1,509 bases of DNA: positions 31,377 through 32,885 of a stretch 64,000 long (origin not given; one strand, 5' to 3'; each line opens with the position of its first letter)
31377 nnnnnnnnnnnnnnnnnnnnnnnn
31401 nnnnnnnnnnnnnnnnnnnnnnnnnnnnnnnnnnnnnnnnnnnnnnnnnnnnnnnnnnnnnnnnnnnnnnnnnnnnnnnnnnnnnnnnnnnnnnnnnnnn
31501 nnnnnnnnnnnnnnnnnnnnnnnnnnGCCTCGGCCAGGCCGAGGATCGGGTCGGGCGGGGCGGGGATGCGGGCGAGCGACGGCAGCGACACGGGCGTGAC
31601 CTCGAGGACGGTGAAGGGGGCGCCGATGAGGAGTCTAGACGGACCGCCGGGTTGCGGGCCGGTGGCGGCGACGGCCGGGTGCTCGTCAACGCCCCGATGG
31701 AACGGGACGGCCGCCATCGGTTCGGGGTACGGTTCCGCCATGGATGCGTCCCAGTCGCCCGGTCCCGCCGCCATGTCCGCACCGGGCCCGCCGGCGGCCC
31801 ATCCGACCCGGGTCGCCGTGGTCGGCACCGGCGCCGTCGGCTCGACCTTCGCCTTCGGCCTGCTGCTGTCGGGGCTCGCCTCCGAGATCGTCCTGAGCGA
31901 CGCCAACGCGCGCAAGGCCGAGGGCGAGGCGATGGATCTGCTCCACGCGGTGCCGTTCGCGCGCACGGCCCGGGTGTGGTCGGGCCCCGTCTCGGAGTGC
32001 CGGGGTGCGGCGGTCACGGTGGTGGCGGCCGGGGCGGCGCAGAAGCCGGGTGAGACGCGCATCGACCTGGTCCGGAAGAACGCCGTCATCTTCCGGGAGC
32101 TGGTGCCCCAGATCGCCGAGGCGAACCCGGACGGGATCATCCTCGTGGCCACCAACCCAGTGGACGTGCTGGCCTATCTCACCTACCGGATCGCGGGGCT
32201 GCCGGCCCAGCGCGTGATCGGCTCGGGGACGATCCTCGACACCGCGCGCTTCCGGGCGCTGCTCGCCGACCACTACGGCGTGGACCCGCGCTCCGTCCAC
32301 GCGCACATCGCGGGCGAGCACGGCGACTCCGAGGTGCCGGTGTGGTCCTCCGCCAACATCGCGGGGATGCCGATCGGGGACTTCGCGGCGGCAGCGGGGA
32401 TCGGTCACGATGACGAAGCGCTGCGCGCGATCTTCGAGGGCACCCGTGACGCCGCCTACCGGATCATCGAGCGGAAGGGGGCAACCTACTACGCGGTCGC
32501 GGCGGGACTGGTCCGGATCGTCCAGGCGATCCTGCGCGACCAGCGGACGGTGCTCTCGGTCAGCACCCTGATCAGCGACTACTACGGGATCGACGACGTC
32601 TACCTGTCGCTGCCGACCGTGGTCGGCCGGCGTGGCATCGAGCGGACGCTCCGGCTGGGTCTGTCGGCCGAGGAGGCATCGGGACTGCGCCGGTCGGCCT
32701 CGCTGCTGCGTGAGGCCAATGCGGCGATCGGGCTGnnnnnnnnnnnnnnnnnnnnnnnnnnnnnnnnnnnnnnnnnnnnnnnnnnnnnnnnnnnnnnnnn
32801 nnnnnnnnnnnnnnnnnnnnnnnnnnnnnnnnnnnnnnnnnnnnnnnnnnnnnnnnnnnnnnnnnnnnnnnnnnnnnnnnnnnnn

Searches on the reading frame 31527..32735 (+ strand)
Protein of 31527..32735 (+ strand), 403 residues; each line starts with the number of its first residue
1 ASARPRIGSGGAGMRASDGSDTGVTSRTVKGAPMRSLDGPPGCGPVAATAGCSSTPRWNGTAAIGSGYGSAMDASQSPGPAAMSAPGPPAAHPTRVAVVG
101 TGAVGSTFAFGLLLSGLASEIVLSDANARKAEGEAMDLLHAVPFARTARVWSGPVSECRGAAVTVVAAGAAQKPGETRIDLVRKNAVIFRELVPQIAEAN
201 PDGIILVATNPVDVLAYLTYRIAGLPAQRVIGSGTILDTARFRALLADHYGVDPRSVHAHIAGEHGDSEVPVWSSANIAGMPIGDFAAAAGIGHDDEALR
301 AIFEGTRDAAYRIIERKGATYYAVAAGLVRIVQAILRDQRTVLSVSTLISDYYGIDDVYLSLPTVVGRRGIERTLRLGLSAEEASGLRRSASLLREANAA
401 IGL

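Call 43: search_protein_families(library=pfam, proteins=[window:31527-32735:+], max_evalue=0.00001)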
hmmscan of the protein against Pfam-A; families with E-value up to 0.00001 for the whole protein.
window:31527-32735:+ (403 aa): 2 families
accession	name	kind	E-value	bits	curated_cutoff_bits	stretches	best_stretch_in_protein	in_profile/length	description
PF00056.29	Ldh_1_N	-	4.4e-40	137.4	27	1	94-232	1-141/141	lactate/malate dehydrogenase, NAD binding domain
PF02866.23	Ldh_1_C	-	3.5e-39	135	22.6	1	235-397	1-166/174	lactate/malate dehydrogenase, alpha/beta C-terminal domain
